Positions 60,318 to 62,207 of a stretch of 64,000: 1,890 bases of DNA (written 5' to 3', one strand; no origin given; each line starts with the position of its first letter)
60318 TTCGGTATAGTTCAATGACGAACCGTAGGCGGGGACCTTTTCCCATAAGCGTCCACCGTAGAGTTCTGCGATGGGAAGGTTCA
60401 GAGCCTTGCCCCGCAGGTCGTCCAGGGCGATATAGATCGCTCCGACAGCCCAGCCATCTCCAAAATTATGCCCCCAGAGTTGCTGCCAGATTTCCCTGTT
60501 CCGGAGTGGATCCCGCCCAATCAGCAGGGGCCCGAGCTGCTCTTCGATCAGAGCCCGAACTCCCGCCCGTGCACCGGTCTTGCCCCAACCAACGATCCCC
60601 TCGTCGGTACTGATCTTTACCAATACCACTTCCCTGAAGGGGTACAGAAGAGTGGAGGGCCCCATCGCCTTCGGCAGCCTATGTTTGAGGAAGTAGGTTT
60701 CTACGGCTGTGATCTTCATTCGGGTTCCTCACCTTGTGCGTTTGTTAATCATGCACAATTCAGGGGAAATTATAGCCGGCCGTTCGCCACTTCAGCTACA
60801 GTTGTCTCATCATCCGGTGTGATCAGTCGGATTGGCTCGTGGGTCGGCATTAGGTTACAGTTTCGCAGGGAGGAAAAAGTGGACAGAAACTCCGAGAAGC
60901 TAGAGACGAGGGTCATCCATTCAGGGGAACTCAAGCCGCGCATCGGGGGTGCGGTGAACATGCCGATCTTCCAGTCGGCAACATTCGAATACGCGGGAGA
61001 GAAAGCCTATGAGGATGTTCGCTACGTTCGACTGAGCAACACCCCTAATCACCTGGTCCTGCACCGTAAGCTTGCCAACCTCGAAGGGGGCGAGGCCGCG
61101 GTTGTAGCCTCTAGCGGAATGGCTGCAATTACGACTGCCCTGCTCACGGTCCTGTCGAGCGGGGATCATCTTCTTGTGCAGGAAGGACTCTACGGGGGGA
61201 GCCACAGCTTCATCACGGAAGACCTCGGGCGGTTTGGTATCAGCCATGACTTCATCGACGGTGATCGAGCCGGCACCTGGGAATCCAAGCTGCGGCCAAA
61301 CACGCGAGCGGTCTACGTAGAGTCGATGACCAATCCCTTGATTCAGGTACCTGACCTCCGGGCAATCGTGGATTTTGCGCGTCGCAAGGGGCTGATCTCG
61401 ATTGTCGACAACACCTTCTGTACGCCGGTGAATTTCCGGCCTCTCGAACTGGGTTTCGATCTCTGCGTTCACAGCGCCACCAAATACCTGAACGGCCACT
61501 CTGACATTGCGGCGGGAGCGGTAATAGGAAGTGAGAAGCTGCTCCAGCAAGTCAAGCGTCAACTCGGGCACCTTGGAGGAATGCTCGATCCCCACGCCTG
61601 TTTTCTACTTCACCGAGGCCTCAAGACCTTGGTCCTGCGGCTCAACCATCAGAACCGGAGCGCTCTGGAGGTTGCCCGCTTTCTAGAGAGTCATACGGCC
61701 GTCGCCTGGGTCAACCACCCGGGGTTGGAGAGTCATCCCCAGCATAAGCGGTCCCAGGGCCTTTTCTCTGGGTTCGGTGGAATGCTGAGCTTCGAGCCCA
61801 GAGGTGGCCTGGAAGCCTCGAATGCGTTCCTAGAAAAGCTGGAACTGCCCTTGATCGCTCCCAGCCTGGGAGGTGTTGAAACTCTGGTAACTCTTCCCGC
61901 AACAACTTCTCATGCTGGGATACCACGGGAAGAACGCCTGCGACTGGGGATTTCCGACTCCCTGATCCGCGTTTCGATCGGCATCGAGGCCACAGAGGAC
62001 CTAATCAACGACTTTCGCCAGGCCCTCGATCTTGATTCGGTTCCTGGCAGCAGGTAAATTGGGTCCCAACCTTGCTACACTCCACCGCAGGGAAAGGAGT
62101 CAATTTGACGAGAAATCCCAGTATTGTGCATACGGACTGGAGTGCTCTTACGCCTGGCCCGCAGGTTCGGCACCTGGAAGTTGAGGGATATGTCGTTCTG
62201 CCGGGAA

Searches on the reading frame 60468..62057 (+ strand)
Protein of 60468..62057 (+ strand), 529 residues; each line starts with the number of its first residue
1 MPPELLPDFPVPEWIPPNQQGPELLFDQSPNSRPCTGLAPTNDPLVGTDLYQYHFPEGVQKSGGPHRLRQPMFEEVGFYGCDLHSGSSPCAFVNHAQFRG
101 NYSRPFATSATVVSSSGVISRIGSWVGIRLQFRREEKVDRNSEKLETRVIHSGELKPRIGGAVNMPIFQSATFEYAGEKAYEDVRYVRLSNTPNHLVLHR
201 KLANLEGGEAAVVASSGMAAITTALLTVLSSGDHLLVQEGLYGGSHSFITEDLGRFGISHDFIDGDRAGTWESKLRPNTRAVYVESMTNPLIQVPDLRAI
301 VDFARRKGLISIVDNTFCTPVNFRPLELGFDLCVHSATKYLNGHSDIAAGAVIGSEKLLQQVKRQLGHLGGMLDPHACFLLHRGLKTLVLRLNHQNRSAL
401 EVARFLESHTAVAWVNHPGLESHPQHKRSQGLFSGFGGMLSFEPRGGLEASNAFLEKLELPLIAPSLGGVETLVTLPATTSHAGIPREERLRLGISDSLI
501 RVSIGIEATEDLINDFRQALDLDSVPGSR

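Call 52: search_protein_families(library=pfam, proteins=[window:60468-62057:+], max_evalue=0.01)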
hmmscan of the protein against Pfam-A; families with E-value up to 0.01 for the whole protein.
window:60468-62057:+ (529 aa): 4 families
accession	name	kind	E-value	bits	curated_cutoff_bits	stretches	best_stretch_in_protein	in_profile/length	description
PF01053.26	Cys_Met_Meta_PP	-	1.9e-128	428.7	27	1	146-520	1-380/381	Cys/Met metabolism PLP-dependent enzyme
PF01212.27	Beta_elim_lyase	-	0.00021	21.1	27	1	193-411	32-270/288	Beta-eliminating lyase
PF00266.25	Aminotran_5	-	0.00064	19.2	21.5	1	271-374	132-232/371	Aminotransferase class-V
PF06838.17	Met_gamma_lyase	-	0.0011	18.1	24.2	1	202-367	64-251/405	Methionine gamma-lyase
